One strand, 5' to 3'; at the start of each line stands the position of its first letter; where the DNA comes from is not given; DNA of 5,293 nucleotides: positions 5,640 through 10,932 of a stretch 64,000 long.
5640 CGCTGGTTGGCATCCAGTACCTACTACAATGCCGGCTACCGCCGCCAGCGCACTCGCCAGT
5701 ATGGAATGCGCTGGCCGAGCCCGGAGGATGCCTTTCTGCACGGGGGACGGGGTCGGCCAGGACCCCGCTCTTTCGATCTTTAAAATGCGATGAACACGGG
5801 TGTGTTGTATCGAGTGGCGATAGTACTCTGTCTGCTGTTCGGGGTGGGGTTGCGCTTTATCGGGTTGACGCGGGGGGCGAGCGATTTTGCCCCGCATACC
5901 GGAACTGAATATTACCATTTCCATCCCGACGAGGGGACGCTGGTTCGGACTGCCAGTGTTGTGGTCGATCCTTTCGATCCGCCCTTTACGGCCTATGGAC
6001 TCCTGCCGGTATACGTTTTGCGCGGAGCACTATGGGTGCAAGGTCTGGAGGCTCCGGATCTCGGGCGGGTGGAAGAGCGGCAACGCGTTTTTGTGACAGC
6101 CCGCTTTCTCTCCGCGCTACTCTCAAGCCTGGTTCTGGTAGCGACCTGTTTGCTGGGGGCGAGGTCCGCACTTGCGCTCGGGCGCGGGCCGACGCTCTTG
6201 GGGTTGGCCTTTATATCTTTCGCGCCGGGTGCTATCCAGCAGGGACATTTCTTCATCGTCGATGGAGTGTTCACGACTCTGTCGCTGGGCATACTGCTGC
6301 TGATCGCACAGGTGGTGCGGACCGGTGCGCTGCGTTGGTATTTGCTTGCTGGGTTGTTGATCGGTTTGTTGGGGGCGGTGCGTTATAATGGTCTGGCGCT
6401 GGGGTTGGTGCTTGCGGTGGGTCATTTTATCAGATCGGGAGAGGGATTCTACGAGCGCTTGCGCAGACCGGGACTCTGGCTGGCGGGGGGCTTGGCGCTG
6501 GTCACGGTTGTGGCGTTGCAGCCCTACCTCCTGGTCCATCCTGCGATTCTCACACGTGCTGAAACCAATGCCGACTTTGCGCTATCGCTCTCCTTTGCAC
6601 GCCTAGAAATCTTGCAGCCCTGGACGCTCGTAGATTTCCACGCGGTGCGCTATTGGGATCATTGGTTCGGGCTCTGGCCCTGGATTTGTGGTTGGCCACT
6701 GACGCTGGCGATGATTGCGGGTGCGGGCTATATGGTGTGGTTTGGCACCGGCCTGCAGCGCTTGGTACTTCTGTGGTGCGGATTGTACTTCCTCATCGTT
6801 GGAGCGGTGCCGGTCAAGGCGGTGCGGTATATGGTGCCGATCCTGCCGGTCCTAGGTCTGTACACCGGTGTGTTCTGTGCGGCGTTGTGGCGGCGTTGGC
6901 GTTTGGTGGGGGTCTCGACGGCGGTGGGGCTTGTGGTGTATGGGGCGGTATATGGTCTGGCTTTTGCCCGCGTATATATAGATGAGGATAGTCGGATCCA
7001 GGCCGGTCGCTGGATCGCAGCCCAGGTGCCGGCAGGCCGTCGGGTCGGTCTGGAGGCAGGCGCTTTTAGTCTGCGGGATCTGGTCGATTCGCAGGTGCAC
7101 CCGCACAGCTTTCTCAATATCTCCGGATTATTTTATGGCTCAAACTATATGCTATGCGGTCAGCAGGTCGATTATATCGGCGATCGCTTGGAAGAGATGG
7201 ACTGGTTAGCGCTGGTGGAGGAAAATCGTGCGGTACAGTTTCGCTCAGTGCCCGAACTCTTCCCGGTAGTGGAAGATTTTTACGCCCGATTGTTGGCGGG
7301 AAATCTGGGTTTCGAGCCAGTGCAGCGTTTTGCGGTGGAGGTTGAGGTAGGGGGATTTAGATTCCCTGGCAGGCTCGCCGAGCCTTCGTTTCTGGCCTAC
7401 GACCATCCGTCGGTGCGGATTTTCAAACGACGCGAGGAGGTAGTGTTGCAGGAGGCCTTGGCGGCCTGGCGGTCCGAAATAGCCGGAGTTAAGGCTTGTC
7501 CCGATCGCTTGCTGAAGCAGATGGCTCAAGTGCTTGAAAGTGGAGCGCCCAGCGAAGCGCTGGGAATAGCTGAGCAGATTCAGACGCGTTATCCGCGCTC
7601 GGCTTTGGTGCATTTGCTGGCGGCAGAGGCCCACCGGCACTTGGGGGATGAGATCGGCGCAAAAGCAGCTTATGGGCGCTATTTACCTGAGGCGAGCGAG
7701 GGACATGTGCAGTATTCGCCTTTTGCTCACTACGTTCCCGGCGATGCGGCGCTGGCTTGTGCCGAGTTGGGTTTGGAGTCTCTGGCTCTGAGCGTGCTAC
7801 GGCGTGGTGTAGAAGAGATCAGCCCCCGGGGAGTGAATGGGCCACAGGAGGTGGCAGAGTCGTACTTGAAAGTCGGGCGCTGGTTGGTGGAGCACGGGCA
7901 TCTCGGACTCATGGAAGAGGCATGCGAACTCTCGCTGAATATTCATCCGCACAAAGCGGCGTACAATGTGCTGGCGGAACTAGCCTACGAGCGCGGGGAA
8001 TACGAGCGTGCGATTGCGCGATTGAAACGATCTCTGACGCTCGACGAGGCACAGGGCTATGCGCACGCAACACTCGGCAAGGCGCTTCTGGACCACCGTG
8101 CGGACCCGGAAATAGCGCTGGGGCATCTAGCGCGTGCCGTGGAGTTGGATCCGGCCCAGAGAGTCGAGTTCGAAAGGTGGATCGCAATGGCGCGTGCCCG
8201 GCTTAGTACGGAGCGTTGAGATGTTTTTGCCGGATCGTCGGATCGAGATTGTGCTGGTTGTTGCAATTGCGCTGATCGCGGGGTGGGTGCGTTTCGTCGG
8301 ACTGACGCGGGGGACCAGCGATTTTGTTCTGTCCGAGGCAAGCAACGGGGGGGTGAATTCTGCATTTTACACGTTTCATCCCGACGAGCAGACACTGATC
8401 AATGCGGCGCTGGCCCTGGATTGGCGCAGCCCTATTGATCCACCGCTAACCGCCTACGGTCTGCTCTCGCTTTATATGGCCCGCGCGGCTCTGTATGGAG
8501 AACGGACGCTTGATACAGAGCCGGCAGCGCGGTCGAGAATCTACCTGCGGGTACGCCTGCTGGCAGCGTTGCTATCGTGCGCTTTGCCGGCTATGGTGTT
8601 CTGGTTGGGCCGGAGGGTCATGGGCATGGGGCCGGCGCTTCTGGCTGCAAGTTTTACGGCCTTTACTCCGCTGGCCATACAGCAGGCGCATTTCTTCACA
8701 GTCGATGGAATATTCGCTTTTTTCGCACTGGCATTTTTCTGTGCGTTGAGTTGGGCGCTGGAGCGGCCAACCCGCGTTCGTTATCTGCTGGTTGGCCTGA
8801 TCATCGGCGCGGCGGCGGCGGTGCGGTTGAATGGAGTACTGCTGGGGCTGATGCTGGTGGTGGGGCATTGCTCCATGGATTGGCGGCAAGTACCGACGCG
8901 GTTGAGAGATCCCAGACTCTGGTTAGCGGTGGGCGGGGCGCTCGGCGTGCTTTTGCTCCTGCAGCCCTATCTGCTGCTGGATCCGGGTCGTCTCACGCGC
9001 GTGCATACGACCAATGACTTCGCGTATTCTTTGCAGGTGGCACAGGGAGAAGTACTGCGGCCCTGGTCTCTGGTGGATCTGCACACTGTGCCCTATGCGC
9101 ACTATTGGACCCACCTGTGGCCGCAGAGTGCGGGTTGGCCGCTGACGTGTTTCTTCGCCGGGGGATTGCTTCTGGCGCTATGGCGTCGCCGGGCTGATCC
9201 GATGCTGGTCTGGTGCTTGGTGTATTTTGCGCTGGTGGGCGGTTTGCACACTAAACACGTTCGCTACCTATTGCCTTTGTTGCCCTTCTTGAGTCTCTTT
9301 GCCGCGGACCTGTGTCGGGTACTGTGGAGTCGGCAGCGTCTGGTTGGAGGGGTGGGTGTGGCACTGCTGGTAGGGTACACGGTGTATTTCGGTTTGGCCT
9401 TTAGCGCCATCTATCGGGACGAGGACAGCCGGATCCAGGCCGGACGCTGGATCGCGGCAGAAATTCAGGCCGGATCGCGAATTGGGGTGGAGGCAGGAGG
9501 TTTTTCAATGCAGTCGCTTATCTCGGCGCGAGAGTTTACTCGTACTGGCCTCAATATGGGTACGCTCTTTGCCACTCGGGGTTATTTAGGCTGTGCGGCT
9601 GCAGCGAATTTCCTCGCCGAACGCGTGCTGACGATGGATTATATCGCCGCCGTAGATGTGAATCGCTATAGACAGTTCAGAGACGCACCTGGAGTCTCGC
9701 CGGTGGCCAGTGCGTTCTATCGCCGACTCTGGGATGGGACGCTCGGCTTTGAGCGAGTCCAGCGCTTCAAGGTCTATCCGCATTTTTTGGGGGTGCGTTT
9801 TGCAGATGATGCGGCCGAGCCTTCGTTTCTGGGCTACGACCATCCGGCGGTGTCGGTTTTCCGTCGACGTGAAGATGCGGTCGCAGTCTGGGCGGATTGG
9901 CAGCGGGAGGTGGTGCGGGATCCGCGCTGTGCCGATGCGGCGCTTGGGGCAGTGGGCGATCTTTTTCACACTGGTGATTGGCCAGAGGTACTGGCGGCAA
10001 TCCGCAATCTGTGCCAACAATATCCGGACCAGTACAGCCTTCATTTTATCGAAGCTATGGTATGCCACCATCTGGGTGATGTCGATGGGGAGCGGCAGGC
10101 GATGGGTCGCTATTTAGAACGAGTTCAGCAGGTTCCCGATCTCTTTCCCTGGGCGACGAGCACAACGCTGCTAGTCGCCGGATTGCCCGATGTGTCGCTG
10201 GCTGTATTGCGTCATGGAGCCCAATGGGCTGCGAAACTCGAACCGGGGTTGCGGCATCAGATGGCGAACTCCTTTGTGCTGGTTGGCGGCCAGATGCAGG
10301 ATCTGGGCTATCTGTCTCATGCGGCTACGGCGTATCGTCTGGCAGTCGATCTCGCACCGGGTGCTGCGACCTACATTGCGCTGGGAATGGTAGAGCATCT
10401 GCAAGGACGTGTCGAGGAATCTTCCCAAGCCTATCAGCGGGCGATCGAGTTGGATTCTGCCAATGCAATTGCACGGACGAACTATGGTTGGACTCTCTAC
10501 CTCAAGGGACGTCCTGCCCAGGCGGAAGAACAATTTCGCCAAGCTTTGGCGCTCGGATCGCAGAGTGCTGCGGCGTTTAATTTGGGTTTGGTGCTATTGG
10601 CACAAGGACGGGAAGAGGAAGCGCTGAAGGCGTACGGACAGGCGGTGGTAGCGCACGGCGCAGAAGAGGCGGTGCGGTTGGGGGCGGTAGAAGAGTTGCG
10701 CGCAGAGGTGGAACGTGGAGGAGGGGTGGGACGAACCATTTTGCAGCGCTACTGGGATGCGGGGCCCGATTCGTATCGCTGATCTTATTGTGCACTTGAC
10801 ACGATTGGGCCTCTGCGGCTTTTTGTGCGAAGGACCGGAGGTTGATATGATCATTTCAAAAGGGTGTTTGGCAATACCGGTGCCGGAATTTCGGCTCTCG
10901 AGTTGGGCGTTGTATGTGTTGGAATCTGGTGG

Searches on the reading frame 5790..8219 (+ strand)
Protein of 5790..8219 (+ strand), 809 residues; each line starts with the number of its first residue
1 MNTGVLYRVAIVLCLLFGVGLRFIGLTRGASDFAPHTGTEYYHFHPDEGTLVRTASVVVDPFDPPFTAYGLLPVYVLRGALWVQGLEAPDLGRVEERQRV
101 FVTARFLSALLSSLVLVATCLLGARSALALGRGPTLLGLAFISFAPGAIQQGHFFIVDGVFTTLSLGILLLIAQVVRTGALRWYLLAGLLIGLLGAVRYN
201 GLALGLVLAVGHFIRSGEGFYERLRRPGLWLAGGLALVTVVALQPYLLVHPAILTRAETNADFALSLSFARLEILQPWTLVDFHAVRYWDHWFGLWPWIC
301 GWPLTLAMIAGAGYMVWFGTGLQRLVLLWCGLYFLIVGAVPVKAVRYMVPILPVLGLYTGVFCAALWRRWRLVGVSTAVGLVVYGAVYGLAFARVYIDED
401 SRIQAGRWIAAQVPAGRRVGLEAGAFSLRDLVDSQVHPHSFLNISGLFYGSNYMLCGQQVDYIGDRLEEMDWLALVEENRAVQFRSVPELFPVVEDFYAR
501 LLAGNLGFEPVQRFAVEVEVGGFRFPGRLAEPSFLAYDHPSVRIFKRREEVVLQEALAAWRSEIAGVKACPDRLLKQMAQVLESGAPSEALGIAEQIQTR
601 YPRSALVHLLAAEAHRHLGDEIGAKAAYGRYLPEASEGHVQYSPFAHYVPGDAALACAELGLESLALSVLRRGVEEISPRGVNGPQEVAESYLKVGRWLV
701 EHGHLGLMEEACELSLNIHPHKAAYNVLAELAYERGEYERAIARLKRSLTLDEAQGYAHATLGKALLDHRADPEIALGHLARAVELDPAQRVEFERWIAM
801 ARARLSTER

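Call 37: search_protein_families(library=pfam, proteins=[window:5790-8219:+], max_evalue=0.001)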
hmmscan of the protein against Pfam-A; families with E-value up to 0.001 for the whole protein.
window:5790-8219:+ (809 aa): 3 families
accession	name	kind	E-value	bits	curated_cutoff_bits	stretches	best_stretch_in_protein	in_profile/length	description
PF13414.12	TPR_11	-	3.9e-05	23.7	26.8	1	733-767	5-39/42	TPR repeat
PF14559.12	TPR_19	-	0.0002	22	25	0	582-635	2-55/68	Tetratricopeptide repeat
PF13231.12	PMT_2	-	0.00035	21.3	26.1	1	104-241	24-155/160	Dolichyl-phosphate-mannose-protein mannosyltransferase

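Call 46: search_protein_families(library=ncbifam, proteins=[window:5790-8219:+], max_evalue=0.001)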
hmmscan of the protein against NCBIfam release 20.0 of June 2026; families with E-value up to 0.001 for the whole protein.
window:5790-8219:+ (809 aa): 2 families
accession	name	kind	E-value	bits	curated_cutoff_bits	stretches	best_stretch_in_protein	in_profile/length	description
NF052415.1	T3SS_chap_SctY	equivalog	1.9e-05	25.1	70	1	580-632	49-104/106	type III secretion apparatus assembly chaperone SctY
TIGR02917.1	PEP_TPR_lipo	equivalog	6.1e-05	21.1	312.2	0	709-789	485-565/899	XrtA/PEP-CTERM system TPR-repeat protein PrsT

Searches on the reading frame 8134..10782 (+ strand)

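Call 37: search_protein_families(library=pfam, proteins=[window:8134-10782:+], max_evalue=0.001)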
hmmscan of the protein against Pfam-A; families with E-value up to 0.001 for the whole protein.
window:8134-10782:+ (882 aa): 13 families
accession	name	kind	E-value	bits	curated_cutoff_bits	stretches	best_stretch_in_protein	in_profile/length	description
PF07719.23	TPR_2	-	6.2e-16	57.6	27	0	813-838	3-28/34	Tetratricopeptide repeat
PF13432.12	TPR_16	-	5.7e-13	49.5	32.7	2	791-840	10-59/65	Tetratricopeptide repeat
PF13424.12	TPR_12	-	1.5e-11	44.8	30.1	1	744-807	3-74/77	Tetratricopeptide repeat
PF00515.34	TPR_1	-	1.8e-11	43.8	27.8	0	744-775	1-32/34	Tetratricopeptide repeat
PF13181.12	TPR_8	-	4.2e-11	42.5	25.7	0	745-777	2-34/34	Tetratricopeptide repeat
PF13428.12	TPR_14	-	8.7e-09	35.7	23.5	0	815-850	5-40/44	Tetratricopeptide repeat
PF13414.12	TPR_11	-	2.7e-08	33.8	26.8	1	753-792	3-42/42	TPR repeat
PF13431.12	TPR_17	-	5.4e-08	32.9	24.4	1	766-799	1-34/34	Tetratricopeptide repeat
PF13231.12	PMT_2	-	2.3e-07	31.6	26.1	1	139-270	23-151/160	Dolichyl-phosphate-mannose-protein mannosyltransferase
PF13374.12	TPR_10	-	4.4e-07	30.2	27.5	0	780-807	4-31/42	Tetratricopeptide repeat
PF07721.20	TPR_4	-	3.9e-06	27.4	27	0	780-803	3-26/26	Tetratricopeptide repeat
PF23914.1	TPR_CcmH_CycH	-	0.00034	20.9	42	1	747-836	53-146/158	Cytochrome c-type biogenesis protein H TPR domain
PF14559.12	TPR_19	-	0.00085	20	25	0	757-814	4-61/68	Tetratricopeptide repeat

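Call 46: search_protein_families(library=ncbifam, proteins=[window:8134-10782:+], max_evalue=0.001)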
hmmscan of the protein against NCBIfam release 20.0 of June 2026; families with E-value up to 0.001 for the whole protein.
window:8134-10782:+ (882 aa): 8 families
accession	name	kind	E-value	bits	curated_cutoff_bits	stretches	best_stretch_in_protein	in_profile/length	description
TIGR02521.1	type_IV_pilW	equivalog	2.1e-13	50.4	154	1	726-845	46-169/234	type IV pilus biogenesis/stability protein PilW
NF033762.1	social_mot_Tgl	equivalog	1.8e-08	34.1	225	1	748-838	35-127/252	social motility TPR repeat lipoprotein Tgl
NF033920.0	C39_PA2778_fam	equivalog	2.3e-08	33.8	150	1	720-807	165-253/255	PA2778 family cysteine peptidase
TIGR02917.1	PEP_TPR_lipo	equivalog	1.5e-07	29.7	312.2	1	744-850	465-572/899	XrtA/PEP-CTERM system TPR-repeat protein PrsT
TIGR02552.1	LcrH_SycD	equivalog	4.8e-06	26.3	104.8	1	727-811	34-119/136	SycD/LcrH family type III secretion system chaperone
NF008391.2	PRK11189.1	equivalog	4.6e-05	23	250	1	722-802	76-157/297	lipoprotein NlpI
NF052415.1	T3SS_chap_SctY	equivalog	5e-05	23.8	70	0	615-662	55-105/106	type III secretion apparatus assembly chaperone SctY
TIGR03663.1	TIGR03663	subfamily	0.00024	20.2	126.25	1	140-259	73-192/435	flippase activity-associated protein Agl23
